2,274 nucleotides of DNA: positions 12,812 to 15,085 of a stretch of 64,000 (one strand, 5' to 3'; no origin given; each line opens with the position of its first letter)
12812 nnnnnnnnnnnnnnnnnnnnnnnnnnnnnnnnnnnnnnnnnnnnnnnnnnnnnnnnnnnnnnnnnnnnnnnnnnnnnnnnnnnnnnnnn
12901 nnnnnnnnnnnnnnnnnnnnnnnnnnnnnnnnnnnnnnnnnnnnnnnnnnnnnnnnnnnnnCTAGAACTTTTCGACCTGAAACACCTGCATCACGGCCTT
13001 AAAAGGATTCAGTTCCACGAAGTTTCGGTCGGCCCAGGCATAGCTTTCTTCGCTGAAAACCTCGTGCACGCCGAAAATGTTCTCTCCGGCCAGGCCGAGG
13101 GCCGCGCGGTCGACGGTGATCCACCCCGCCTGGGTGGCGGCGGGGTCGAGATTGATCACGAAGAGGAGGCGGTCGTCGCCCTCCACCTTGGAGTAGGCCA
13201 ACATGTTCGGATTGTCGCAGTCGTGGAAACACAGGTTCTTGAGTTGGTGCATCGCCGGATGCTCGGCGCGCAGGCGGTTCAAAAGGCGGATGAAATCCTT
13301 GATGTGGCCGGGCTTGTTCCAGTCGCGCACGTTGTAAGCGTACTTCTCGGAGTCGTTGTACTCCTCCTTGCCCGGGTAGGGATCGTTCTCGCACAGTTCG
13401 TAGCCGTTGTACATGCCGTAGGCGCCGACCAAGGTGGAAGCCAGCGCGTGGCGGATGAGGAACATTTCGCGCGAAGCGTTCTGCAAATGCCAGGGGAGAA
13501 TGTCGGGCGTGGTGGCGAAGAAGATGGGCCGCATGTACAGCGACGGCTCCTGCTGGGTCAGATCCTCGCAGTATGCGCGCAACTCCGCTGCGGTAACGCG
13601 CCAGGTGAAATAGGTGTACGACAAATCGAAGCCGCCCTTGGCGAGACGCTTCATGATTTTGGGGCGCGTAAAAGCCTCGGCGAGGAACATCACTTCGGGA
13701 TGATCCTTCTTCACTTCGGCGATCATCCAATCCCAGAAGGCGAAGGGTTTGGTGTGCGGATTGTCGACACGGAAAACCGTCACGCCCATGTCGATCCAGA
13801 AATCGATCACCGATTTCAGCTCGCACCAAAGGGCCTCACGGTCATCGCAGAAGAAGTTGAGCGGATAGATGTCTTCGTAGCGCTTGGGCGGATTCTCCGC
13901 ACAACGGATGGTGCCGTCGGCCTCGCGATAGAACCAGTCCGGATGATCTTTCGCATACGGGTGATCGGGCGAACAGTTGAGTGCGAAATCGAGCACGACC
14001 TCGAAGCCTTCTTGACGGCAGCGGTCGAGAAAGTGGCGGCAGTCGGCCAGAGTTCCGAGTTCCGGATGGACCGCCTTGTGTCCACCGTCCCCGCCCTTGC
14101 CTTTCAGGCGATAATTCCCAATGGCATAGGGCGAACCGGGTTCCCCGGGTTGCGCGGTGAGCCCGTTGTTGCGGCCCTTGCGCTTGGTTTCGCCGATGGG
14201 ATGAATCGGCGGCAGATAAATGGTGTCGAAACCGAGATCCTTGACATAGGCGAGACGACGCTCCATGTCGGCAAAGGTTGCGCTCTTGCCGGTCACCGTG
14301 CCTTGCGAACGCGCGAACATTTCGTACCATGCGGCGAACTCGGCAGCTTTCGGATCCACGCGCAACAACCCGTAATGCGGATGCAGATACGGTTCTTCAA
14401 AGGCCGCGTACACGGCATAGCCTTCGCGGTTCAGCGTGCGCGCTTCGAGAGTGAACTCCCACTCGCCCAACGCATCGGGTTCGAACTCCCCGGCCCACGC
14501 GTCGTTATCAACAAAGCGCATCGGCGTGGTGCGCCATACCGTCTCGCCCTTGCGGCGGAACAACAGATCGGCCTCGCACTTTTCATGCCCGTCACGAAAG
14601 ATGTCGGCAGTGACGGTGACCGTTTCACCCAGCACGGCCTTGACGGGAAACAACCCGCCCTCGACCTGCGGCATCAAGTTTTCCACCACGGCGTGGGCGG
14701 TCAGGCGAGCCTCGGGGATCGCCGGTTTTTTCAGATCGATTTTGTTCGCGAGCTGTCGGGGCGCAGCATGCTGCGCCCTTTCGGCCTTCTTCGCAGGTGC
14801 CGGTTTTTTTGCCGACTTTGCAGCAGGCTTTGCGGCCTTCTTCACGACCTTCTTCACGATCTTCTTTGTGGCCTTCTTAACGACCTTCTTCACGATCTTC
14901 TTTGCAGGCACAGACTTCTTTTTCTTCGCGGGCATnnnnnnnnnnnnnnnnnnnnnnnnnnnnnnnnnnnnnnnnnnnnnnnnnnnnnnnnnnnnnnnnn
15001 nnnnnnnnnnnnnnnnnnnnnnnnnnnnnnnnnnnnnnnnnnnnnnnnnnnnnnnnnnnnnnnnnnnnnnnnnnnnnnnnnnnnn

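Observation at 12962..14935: GlgE carries a histone-H1-like Lys-rich N-terminal tail encoded by tandem DNA repeats, and is TAATG-coupled to a GlgM/GlgA-type GT4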

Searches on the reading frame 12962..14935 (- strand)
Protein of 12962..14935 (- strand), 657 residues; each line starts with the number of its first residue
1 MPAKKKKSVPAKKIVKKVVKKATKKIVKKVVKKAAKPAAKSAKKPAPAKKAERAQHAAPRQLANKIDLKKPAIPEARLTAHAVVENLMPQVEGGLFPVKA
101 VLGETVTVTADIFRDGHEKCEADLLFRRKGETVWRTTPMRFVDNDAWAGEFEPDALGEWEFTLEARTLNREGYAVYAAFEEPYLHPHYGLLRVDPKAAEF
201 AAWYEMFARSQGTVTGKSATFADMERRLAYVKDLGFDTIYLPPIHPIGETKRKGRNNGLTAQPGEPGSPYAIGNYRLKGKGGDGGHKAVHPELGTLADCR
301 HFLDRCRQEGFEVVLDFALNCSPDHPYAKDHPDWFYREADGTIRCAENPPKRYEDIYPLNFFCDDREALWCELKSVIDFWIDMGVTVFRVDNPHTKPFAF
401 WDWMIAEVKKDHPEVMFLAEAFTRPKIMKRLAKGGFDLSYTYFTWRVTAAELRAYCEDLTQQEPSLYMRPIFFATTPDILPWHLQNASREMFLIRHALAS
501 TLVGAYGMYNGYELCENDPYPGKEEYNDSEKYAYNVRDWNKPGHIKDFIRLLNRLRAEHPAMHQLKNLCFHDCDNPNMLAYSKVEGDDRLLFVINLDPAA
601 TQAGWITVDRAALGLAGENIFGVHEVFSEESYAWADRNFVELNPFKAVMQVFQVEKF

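Call 6: search_protein_families(library=pfam, proteins=[window:12962-14935:-], max_evalue=0.01)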
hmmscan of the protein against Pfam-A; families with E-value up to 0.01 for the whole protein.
window:12962-14935:- (657 aa): 5 families
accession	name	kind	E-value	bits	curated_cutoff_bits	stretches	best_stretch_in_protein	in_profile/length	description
PF11896.14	GlgE_dom_N_S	-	2.5e-29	103.3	25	1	82-165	3-86/179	Alpha-1,4-glucan:maltose-1-phosphate maltosyltransferase, domain N/S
PF21702.3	GLGE_C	-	9e-23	80.8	27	1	570-654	1-87/87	GLGE, C-terminal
PF00128.31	Alpha-amylase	-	1.3e-09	38.3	22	1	207-335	7-114/446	Alpha amylase, catalytic domain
PF16657.11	Malt_amylase_C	-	0.0012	19.4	27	1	570-646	5-72/75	Maltogenic Amylase, C-terminal domain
PF14871.12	GHL6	-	0.0032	18.1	35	1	300-349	47-93/132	Hypothetical glycosyl hydrolase 6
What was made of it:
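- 12962..14935 (-): glgE: whole ORF, 657 aa plus stop. Pfam GlgE_dom_N_S, Alpha-amylase and GLGE_C (call 6).
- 12962..14719 (-): GlgE catalytic core (residues 73-657): domain N, a much reduced domain S, the GH13 barrel with Asp391/Glu420/Asp478, and domain C. Only positions 3-86 of the 179-position N/S Pfam model are matched (call 6).
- On GlgE (GH13_3 maltosyltransferase): PF11896 scores 103 bits, PF21702 scores 81 bits and PF00128 scores 38 bits, all above their cut-offs (call 6). Only positions 3-86 of the 179-position N/S model match (call 6).
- Checked: Domains: Pfam finds GlgE_dom_N_S, Alpha-amylase and GLGE_C (call 6).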

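Call 7: search_protein_families(library=ncbifam, proteins=[window:12962-14935:-], max_evalue=0.001)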
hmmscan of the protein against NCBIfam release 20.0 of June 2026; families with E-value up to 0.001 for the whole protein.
window:12962-14935:- (657 aa): 10 families
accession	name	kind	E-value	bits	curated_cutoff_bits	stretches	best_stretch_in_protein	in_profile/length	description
NF041321.1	Alpha-amyl_MalA_Halo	equivalog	4.8e-12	45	875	1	291-446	324-480/666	alpha-amylase MalA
TIGR02456.1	treS_nterm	equivalog_domain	1.2e-11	43.9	678.35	1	286-329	65-109/539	maltose alpha-D-glucosyltransferase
NF051899.1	BetGalacBglAAgro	equivalog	3.5e-08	32.3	900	0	544-602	442-498/537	beta-galactosidase BglA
TIGR02403.1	trehalose_treC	equivalog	9.2e-07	27.9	799.05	0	287-330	65-109/544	alpha,alpha-phosphotrehalase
NF008967.0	PRK12313.1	equivalog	1.5e-06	26.9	577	0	522-610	477-573/633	1,4-alpha-glucan branching protein GlgB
NF003811.1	PRK05402.1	equivalog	8.6e-06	24.6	741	0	523-609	471-564/619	1,4-alpha-glucan branching protein GlgB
NF041090.1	Cyc-maltodext_AglB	equivalog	5.3e-05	22.2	540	0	289-430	104-245/470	cyclomaltodextrinase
NF008051.0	PRK10785.1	equivalog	5.5e-05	21.5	568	0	288-372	217-293/607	maltodextrin glucosidase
NF008183.0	PRK10933.1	subfamily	0.00015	20.6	535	0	286-329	70-114/551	alpha,alpha-phosphotrehalase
TIGR02402.1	trehalose_TreZ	equivalog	0.00017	20.1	538.8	0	212-333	103-198/545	malto-oligosyltrehalose trehalohydrolase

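Call 11: find_homologous_proteins(query=window:12962-14935:-)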
Query window:12962-14935:- (657 aa): 8000 proteins with E <= 0.001 among 8000 candidates; the best 120 are listed.
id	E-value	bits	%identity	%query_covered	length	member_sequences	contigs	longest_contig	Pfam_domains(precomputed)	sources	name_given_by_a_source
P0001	0.0e+0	1563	100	100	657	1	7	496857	PF00128.32,PF11896.15,PF21702.4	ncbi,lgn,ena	-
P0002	0.0e+0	1297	82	99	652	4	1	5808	PF00128.32,PF11896.15,PF21702.4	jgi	jgi:starch synthase (maltosyl-transferring)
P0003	0.0e+0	1240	82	95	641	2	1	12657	PF00128.32,PF11896.15,PF21702.4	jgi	jgi:starch synthase (maltosyl-transferring)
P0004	0.0e+0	1204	79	97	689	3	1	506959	PF00128.32,PF11896.15,PF21702.4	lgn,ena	-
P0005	0.0e+0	1186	75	100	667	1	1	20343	PF00128.32,PF11896.15,PF21702.4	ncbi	-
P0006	0.0e+0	1171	77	95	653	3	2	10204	PF00128.32,PF11896.15,PF21702.4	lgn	-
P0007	0.0e+0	1160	80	89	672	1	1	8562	PF00128.32,PF11896.15,PF21702.4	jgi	-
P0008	0.0e+0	1153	75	100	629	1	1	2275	PF00128.32,PF11896.15,PF21702.4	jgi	jgi:starch synthase (maltosyl-transferring)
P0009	0.0e+0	1150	79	89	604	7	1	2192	PF00128.32,PF11896.15,PF21702.4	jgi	jgi:starch synthase (maltosyl-transferring)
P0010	0.0e+0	1145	72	100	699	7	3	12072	PF00128.32,PF11896.15,PF21702.4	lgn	-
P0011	0.0e+0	1140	76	95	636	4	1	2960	PF00128.32,PF11896.15,PF21702.4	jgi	jgi:starch synthase (maltosyl-transferring)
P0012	0.0e+0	1129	73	97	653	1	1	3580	PF00128.32,PF11896.15,PF21702.4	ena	-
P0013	0.0e+0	1125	76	93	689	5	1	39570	PF00128.32,PF11896.15,PF21702.4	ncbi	-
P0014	0.0e+0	1123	74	96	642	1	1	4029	PF00128.32,PF11896.15,PF21702.4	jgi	jgi:starch synthase (maltosyl-transferring)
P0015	0.0e+0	1115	75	95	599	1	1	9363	PF00128.32,PF11896.15,PF21702.4,PF16657.12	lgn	-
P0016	0.0e+0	1112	73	96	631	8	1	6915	PF00128.32,PF11896.15,PF21702.4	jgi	jgi:starch synthase (maltosyl-transferring)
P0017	0.0e+0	1111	76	88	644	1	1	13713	PF00128.32,PF11896.15,PF21702.4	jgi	jgi:starch synthase (maltosyl-transferring)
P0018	0.0e+0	1110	75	93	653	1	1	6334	PF00128.32,PF11896.15,PF21702.4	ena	-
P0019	0.0e+0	1102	74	95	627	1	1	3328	PF00128.32,PF11896.15,PF21702.4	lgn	-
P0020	0.0e+0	1100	74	93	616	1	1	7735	PF00128.32,PF11896.15,PF21702.4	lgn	-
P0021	0.0e+0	1093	71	99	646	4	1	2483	PF00128.32,PF11896.15,PF21702.4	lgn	-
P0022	0.0e+0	1037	74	89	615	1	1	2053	PF00128.32,PF11896.15,PF21702.4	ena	-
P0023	0.0e+0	1022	71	92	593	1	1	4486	PF00128.32,PF11896.15,PF21702.4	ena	-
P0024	0.0e+0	1019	74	88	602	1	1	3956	PF00128.32,PF11896.15,PF21702.4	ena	-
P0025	0.0e+0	1012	69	95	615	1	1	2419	PF00128.32,PF11896.15,PF21702.4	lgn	-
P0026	2.2e-298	1009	70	94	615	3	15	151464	PF00128.32,PF11896.15,PF21702.4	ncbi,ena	-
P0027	7.0e-298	1008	72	89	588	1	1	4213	PF00128.32,PF11896.15,PF21702.4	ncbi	-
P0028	2.3e-294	996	71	89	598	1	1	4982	PF00128.32,PF11896.15,PF21702.4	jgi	jgi:starch synthase (maltosyl-transferring)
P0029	2.1e-292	990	72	88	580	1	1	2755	PF11896.15,PF21702.4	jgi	jgi:starch synthase (maltosyl-transferring)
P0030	8.8e-289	978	69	93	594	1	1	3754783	PF11896.15,PF21702.4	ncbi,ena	-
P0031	2.5e-276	937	67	90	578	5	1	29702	PF00128.32,PF11896.15,PF21702.4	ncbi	-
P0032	6.4e-264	896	60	98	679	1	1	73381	PF11896.15,PF21702.4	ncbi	-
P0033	9.0e-264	895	65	88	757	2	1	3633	PF00128.32,PF11896.15,PF21702.4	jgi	jgi:starch synthase (maltosyl-transferring)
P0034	5.1e-263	893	62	95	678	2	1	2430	PF00128.32,PF11896.15,PF21702.4,PF16657.12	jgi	jgi:starch synthase (maltosyl-transferring)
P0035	3.4e-261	887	62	93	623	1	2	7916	PF11896.15,PF21702.4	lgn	-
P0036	3.6e-261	886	60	96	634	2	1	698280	PF00128.32,PF11896.15,PF21702.4,PF16657.12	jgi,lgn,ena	-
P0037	6.9e-261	886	62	93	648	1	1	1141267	PF11896.15,PF21702.4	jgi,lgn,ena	-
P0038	8.3e-261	885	59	100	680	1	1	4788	PF00128.32,PF11896.15,PF21702.4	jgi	jgi:starch synthase (maltosyl-transferring)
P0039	1.4e-260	885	62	89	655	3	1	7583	PF00128.32,PF11896.15,PF21702.4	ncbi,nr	ncbi:MAG: alpha-1,4-glucan--maltose-1-phosphate maltosyltransferase [Fibrobacterota bacterium]|nr:al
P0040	6.5e-260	882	58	100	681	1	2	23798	PF11896.15,PF21702.4,PF16657.12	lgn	-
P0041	7.5e-260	882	59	100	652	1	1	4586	PF00128.32,PF11896.15,PF21702.4,PF16657.12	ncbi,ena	-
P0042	1.2e-259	881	57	100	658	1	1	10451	PF00128.32,PF11896.15,PF21702.4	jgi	jgi:starch synthase (maltosyl-transferring)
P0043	2.6e-259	880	63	89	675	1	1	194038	PF00128.32,PF11896.15,PF21702.4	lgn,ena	-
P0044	3.8e-259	880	62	89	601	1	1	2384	PF00128.32,PF11896.15,PF21702.4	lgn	-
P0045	5.1e-259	879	64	88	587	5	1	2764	PF00128.32,PF11896.15,PF21702.4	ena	-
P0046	6.1e-259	879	62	89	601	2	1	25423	PF00128.32,PF11896.15,PF21702.4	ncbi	-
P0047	7.5e-259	879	57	100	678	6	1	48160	PF00128.32,PF11896.15,PF21702.4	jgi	jgi:starch synthase (maltosyl-transferring)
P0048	1.5e-258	878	62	89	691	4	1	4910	PF00128.32,PF11896.15,PF21702.4,PF16657.12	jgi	jgi:starch synthase (maltosyl-transferring)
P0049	2.2e-258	877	60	97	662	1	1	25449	PF11896.15,PF21702.4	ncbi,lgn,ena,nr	ncbi:MAG TPA: maltotransferase domain-containing protein [Fibrobacteria bacterium]|nr:maltotransfera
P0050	6.1e-258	876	58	100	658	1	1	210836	PF11896.15,PF21702.4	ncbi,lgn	-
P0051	6.4e-258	876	59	100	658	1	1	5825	PF00128.32,PF11896.15,PF21702.4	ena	-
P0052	7.0e-258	876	59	95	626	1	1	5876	PF00128.32,PF11896.15,PF21702.4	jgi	jgi:starch synthase (maltosyl-transferring)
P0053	1.0e-257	875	62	91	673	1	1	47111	PF00128.32,PF11896.15,PF21702.4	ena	-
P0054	2.9e-257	874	60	97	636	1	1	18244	PF11896.15,PF21702.4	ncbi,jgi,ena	-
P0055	2.8e-256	870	61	95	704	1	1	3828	PF00128.32,PF11896.15,PF21702.4,PF16657.12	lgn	-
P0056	8.6e-256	869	58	100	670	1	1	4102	PF00128.32,PF11896.15,PF21702.4,PF16657.12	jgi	jgi:starch synthase (maltosyl-transferring)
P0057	8.6e-256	869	57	100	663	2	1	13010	PF00128.32,PF11896.15,PF21702.4,PF16657.12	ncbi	-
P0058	1.5e-255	868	62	91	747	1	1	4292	PF11896.15,PF21702.4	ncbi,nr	ncbi:MAG TPA: maltotransferase domain-containing protein [Fibrobacteria bacterium]|nr:maltotransfera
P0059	4.8e-255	866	61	90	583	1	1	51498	PF00128.32,PF11896.15,PF21702.4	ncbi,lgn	-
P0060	8.8e-255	865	62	88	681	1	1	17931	PF00128.32,PF11896.15,PF21702.4,PF16657.12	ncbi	ncbi:MAG: maltotransferase domain-containing protein [Fibrobacteria bacterium]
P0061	2.5e-254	864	62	89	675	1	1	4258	PF00128.32,PF11896.15,PF21702.4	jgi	jgi:starch synthase (maltosyl-transferring)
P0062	4.0e-254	863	63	88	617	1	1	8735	PF00128.32,PF11896.15,PF21702.4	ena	-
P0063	5.9e-254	863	62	88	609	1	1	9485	PF00128.32,PF11896.15,PF21702.4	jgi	jgi:starch synthase (maltosyl-transferring)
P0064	3.5e-253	860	62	88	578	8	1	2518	PF00128.32,PF11896.15,PF21702.4,PF16657.12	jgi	jgi:starch synthase (maltosyl-transferring)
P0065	7.2e-252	856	58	99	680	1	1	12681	PF00128.32,PF11896.15,PF21702.4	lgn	-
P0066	1.5e-251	855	61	89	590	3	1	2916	PF11896.15,PF21702.4,PF16657.12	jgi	jgi:starch synthase (maltosyl-transferring)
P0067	2.7e-251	854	61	88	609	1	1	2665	PF00128.32,PF11896.15,PF21702.4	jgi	-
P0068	1.8e-250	851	59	97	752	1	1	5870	PF00128.32,PF11896.15,PF21702.4,PF16657.12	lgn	-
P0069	6.0e-250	849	58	94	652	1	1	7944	PF00128.32,PF11896.15,PF21702.4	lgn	-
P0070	8.4e-250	849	62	89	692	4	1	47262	PF00128.32,PF11896.15,PF21702.4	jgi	jgi:starch synthase (maltosyl-transferring)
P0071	1.4e-249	848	58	95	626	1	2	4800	PF00128.32,PF11896.15,PF21702.4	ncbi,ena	-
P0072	3.4e-249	847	62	89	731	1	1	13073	PF00128.32,PF11896.15,PF21702.4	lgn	-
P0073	2.6e-248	844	60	96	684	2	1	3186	PF00128.32,PF11896.15,PF21702.4,PF16657.12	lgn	-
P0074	6.2e-247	839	61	89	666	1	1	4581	PF00128.32,PF11896.15,PF21702.4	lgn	-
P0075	3.8e-242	824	59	91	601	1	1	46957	PF00128.32,PF11896.15,PF21702.4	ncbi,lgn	-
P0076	1.3e-241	822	64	82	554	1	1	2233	PF00128.32,PF11896.15,PF21702.4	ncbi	-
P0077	2.8e-240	817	61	86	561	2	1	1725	PF00128.32,PF11896.15,PF21702.4,PF16657.12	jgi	jgi:starch synthase (maltosyl-transferring)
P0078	6.0e-197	674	56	68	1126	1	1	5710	PF14871.13,PF00128.32,PF11896.15,PF21702.4,PF14701.13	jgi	jgi:starch synthase (maltosyl-transferring)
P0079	2.9e-192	659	56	71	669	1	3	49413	PF00128.32,PF11896.15,PF21702.4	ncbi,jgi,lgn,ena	jgi:Glycosidases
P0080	3.3e-192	659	54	69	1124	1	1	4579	PF14871.13,PF00128.32,PF11896.15,PF21702.4,PF14701.13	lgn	-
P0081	9.8e-192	657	55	69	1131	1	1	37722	PF14871.13,PF00128.32,PF11896.15,PF21702.4,PF14701.13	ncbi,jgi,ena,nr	ncbi:MAG TPA: maltotransferase domain-containing protein [Stellaceae bacterium]|nr:maltotransferase 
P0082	5.9e-191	654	51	87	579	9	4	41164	PF00128.32,PF11896.15,PF21702.4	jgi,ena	-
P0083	7.6e-191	654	53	71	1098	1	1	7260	PF14871.13,PF00128.32,PF11896.15,PF21702.4,PF14701.13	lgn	-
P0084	9.2e-191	654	56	69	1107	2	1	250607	PF14871.13,PF00128.32,PF11896.15,PF21702.4,PF14701.13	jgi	jgi:starch synthase (maltosyl-transferring)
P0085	1.0e-190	654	56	71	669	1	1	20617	PF00128.32,PF11896.15,PF21702.4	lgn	-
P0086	1.5e-190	653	54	67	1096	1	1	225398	PF14871.13,PF00128.32,PF11896.15,PF21702.4,PF14701.13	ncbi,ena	-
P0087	4.0e-190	652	45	90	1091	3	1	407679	PF14871.13,PF00128.32,PF11896.15,PF21702.4,PF14701.13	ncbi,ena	-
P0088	4.4e-190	652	53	71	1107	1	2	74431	PF14871.13,PF00128.32,PF11896.15,PF21702.4,PF14701.13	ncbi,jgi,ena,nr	ncbi:MAG TPA: maltotransferase domain-containing protein [Stellaceae bacterium]|nr:maltotransferase 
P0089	4.6e-190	651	53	71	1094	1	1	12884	PF14871.13,PF00128.32,PF11896.15,PF21702.4,PF16657.12,PF14701.13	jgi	jgi:starch synthase (maltosyl-transferring)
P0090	8.8e-190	651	44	91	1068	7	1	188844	PF14871.13,PF00128.32,PF11896.15,PF21702.4,PF14701.13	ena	-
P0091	2.4e-189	649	55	68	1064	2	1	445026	PF14871.13,PF00128.32,PF11896.15,PF21702.4,PF14701.13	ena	-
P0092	2.6e-189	649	51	88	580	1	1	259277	PF00128.32,PF11896.15,PF21702.4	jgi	jgi:starch synthase (maltosyl-transferring)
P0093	2.9e-189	649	54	69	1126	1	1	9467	PF14871.13,PF00128.32,PF11896.15,PF21702.4,PF14701.13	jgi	jgi:starch synthase (maltosyl-transferring)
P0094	3.3e-189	649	52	70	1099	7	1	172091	PF14871.13,PF00128.32,PF11896.15,PF21702.4,PF14701.13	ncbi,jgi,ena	-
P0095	6.4e-189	648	54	69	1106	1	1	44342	PF00128.32,PF11896.15,PF21702.4,PF14701.13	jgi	jgi:starch synthase (maltosyl-transferring)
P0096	1.2e-188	647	52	87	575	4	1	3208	PF00128.32,PF11896.15,PF21702.4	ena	-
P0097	1.3e-188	647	56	66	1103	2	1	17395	PF14871.13,PF00128.32,PF11896.15,PF21702.4,PF14701.13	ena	-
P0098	1.4e-188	647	54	70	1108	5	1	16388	PF14871.13,PF00128.32,PF11896.15,PF21702.4,PF14701.13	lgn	-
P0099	2.1e-188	646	44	84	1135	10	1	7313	PF14871.13,PF00128.32,PF11896.15,PF21702.4,PF14701.13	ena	-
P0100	2.2e-188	646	55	70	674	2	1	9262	PF00128.32,PF11896.15,PF21702.4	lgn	-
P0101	2.5e-188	646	54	69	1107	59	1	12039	PF00128.32,PF11896.15,PF21702.4,PF14701.13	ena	-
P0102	3.1e-188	645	55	70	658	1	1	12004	PF14871.13,PF00128.32,PF11896.15,PF21702.4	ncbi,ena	-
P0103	4.2e-188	645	54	69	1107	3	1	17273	PF00128.32,PF11896.15,PF21702.4,PF14701.13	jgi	-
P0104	4.6e-188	645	54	70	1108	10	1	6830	PF14871.13,PF00128.32,PF11896.15,PF21702.4,PF14701.13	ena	-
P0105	5.3e-188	645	53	71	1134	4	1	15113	PF14871.13,PF00128.32,PF11896.15,PF21702.4,PF14701.13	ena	-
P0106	6.7e-188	644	53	71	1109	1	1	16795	PF00128.32,PF11896.15,PF21702.4,PF14701.13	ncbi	-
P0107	9.4e-188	644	52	87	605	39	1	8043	PF11896.15,PF21702.4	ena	-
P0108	1.1e-187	644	53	71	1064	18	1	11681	PF14871.13,PF00128.32,PF11896.15,PF21702.4,PF14701.13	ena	-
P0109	1.3e-187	643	45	88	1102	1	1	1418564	PF14871.13,PF00128.32,PF11896.15,PF21702.4,PF14701.13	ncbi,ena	-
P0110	1.5e-187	643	51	87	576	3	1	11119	PF14871.13,PF00128.32,PF11896.15,PF21702.4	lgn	-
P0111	1.7e-187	643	45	89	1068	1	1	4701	PF14871.13,PF00128.32,PF11896.15,PF21702.4,PF14701.13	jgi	jgi:starch synthase (maltosyl-transferring)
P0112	2.6e-187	642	56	66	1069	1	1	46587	PF14871.13,PF00128.32,PF11896.15,PF21702.4,PF14701.13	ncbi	ncbi:MAG TPA: maltotransferase domain-containing protein [Stellaceae bacterium]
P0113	3.8e-187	642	55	71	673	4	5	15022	PF00128.32,PF11896.15,PF21702.4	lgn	-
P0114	4.7e-187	642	57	63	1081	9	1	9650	PF14871.13,PF00128.32,PF11896.15,PF21702.4,PF14701.13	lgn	-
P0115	6.0e-187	641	54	69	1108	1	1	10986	PF14871.13,PF00128.32,PF11896.15,PF21702.4,PF14701.13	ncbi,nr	ncbi:MAG TPA: maltotransferase domain-containing protein [Stellaceae bacterium]|nr:maltotransferase 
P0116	8.1e-187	641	44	88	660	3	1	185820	PF00128.32,PF11896.15,PF21702.4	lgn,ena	-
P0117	8.1e-187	641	55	69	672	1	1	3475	PF00128.32,PF11896.15,PF21702.4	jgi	jgi:starch synthase (maltosyl-transferring)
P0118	8.6e-187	641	44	89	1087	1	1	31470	PF00128.32,PF11896.15,PF21702.4,PF14701.13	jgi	jgi:starch synthase (maltosyl-transferring)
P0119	1.1e-186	640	56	66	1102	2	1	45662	PF14871.13,PF00128.32,PF11896.15,PF21702.4,PF14701.13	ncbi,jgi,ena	-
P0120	1.2e-186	640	54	70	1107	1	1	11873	PF14871.13,PF00128.32,PF11896.15,PF21702.4,PF14701.13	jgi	jgi:starch synthase (maltosyl-transferring)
